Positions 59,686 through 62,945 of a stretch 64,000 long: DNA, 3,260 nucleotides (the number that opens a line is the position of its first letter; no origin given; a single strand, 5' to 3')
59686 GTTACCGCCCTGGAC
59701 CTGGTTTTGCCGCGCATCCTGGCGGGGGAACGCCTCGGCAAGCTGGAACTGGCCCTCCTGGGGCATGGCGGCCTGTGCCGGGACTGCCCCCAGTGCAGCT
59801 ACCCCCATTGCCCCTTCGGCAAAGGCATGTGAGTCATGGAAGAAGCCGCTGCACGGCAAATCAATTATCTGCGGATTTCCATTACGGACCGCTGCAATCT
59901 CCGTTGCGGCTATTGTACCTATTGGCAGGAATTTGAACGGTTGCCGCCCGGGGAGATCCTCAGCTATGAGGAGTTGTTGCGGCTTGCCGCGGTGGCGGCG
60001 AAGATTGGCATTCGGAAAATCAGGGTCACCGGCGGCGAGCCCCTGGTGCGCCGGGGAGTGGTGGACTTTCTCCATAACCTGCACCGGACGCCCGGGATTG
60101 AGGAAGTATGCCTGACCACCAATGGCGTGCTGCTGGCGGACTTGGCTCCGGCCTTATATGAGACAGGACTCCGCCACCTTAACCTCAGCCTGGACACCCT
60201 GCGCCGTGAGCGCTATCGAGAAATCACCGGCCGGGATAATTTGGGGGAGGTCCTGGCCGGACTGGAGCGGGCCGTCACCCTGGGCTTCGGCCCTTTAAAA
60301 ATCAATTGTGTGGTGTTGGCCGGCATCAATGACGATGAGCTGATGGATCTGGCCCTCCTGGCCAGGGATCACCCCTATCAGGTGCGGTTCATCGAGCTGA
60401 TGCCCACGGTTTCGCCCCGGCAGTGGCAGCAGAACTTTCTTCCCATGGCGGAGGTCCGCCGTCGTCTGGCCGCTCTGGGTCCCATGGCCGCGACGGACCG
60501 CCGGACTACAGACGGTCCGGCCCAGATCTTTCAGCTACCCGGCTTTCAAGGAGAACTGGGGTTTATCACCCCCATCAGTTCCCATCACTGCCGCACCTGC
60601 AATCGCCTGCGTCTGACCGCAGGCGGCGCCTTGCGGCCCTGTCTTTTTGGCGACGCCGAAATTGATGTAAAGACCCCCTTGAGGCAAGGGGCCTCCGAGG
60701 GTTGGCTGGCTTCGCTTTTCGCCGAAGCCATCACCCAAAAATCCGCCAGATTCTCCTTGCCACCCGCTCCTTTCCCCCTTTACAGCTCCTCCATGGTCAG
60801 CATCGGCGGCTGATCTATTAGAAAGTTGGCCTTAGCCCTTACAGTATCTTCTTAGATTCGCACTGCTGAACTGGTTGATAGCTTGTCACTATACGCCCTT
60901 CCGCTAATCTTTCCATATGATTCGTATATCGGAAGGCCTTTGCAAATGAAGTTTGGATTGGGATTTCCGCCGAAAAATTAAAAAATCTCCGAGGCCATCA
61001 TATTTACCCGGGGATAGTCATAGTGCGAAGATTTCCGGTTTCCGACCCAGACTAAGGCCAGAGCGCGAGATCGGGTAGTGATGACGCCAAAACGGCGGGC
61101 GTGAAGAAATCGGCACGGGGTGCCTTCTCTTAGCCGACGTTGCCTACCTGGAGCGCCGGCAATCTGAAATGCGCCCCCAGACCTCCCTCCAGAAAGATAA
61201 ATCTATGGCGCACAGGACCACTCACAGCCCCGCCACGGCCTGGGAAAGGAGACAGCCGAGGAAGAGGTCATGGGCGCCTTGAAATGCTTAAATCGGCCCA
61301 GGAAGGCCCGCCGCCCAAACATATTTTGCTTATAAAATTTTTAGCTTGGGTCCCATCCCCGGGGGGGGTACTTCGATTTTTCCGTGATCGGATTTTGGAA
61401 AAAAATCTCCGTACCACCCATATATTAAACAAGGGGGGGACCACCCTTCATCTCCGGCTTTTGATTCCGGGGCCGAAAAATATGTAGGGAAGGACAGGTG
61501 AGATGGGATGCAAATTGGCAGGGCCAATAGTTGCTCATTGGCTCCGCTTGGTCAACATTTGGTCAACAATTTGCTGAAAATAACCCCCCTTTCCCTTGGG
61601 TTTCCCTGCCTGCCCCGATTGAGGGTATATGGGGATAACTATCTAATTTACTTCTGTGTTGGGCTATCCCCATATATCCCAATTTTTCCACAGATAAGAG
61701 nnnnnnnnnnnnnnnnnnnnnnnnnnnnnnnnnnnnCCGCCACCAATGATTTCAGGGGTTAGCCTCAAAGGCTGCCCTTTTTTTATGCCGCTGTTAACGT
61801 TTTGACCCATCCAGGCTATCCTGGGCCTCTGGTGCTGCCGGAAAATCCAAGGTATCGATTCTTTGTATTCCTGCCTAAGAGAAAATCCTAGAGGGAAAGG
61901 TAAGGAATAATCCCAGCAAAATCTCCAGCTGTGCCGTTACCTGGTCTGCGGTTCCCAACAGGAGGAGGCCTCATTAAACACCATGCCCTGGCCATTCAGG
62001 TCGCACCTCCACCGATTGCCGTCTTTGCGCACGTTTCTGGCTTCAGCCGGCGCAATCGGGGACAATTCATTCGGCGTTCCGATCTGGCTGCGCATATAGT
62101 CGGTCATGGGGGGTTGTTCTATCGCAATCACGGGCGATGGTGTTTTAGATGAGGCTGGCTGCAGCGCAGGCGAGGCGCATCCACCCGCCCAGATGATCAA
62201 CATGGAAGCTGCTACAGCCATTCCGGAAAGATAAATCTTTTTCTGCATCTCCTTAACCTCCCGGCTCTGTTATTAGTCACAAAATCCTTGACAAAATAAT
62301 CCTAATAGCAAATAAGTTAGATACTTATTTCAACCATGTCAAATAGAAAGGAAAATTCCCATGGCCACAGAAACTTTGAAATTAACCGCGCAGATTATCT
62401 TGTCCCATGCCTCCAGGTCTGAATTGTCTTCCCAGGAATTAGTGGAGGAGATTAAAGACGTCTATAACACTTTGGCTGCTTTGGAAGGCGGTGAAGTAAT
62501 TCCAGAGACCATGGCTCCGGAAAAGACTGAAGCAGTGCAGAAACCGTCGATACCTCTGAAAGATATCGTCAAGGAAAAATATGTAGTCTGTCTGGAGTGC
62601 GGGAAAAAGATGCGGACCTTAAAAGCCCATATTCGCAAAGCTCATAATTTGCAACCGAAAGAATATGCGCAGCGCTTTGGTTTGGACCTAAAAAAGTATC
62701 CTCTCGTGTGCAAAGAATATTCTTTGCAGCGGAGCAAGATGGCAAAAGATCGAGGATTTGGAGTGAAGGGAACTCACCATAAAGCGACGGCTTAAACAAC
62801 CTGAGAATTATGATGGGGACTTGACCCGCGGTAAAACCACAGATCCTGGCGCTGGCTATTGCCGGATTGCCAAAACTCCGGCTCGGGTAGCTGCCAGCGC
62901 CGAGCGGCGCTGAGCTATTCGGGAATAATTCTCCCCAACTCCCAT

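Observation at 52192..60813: ttrBCA-ordered molybdoenzyme with a 1050-aa Tat-lipoprotein catalytic subunit and its own cofactor-maturation genes; substrate unknown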

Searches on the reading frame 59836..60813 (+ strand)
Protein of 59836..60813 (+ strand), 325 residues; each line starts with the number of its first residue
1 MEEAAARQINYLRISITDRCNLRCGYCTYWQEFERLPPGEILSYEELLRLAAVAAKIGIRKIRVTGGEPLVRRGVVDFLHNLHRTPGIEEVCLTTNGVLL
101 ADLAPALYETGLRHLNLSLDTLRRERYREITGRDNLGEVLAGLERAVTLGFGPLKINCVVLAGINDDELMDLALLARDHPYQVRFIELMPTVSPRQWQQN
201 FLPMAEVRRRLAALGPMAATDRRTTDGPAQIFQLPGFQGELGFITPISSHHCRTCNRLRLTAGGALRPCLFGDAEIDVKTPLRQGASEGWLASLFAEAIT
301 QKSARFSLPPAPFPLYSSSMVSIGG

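Call 3: search_protein_families(library=pfam, proteins=[window:59836-60813:+])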
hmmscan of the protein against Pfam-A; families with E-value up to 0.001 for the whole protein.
window:59836-60813:+ (325 aa): 3 families
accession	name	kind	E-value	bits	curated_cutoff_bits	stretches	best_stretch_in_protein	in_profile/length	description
PF04055.27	Radical_SAM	-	1.2e-32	113.8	29.5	1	14-175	1-165/166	Radical SAM superfamily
PF06463.18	Mob_synth_C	-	2.2e-32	112.1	37.4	1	181-307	1-127/128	Molybdenum Cofactor Synthesis C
PF13353.11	Fer4_12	-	0.0002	22.1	22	1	19-119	14-113/137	4Fe-4S single cluster domain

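Call 4: search_protein_families(library=ncbifam, proteins=[window:59836-60813:+])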
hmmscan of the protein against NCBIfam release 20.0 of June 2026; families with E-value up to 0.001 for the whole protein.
window:59836-60813:+ (325 aa): 51 families (the best 25 are shown)
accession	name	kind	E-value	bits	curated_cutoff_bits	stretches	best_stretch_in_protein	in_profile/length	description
TIGR02666.1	moaA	equivalog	6e-100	334.5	284.05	1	5-325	5-336/336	GTP 3',8-cyclase MoaA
TIGR02668.1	moaA_archaeal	equivalog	7e-66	222.3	325.25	1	2-306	2-302/303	GTP 3',8-cyclase MoaA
NF001199.0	PRK00164.2-1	equivalog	9.8e-66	222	231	1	4-303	6-302/308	GTP 3',8-cyclase MoaA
NF045646.2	rSAM_Se_TrsS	equivalog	1.3e-15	56.9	490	1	14-190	90-265/441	radical SAM (seleno)protein TrsS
NF045702.1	rSAM_GDGT_ether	equivalog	3.4e-15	55.6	450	1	13-190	89-267/486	tetraether lipid synthase Tes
TIGR02109.1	PQQ_syn_pqqE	equivalog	9.5e-15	54.4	381.35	1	12-163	9-157/358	pyrroloquinoline quinone biosynthesis protein PqqE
TIGR04317.1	W_rSAM_matur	equivalog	2.6e-14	53.1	380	1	9-145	3-135/349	tungsten cofactor oxidoreductase radical SAM maturase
NF045574.1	sacti_mat_StsB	exception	2.2e-13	49.9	625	1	8-189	94-267/466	StsB family radical SAM/SPASM domain sactipeptide maturase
NF038283.1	viperin_w_prok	equivalog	2.6e-13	49.8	180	1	16-190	8-190/281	viperin family antiviral radical SAM protein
TIGR04347.1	pseudo_SAM_Halo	equivalog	1.8e-12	47.2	525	1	15-151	43-176/390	TIGR04347 family pseudo-SAM/SPASM protein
TIGR04466.1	rSAM_BlsE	equivalog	8.4e-12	45.2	400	1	10-160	3-147/327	cytosylglucuronate decarboxylase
NF050035.1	rSAM_WgK_link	exception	1.5e-11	43.9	650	1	12-143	11-140/367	radical SAM/SPASM peptide maturase WgkB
TIGR03962.1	mycofact_rSAM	equivalog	2.4e-11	43.4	265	1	15-212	17-209/339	mycofactocin radical SAM maturase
TIGR04055.1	rSAM_NirJ2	equivalog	3.8e-11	43.1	500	1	16-206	6-192/326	putative heme d1 biosynthesis radical SAM protein NirJ2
TIGR02495.1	NrdG2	equivalog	1.9e-09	37.2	131.15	1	20-137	26-138/193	anaerobic ribonucleoside-triphosphate reductase activating protein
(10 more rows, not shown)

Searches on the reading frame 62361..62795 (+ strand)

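Call 13: search_protein_families(library=pfam, proteins=[window:62361-62795:+])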
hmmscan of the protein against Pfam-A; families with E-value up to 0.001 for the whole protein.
window:62361-62795:+ (144 aa): 1 family
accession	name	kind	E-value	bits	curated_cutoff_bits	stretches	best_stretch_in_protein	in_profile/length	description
PF05443.17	ROS_MUCR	-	1.2e-35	122.7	25.4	1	5-134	2-123/123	ROS/MUCR transcriptional regulator protein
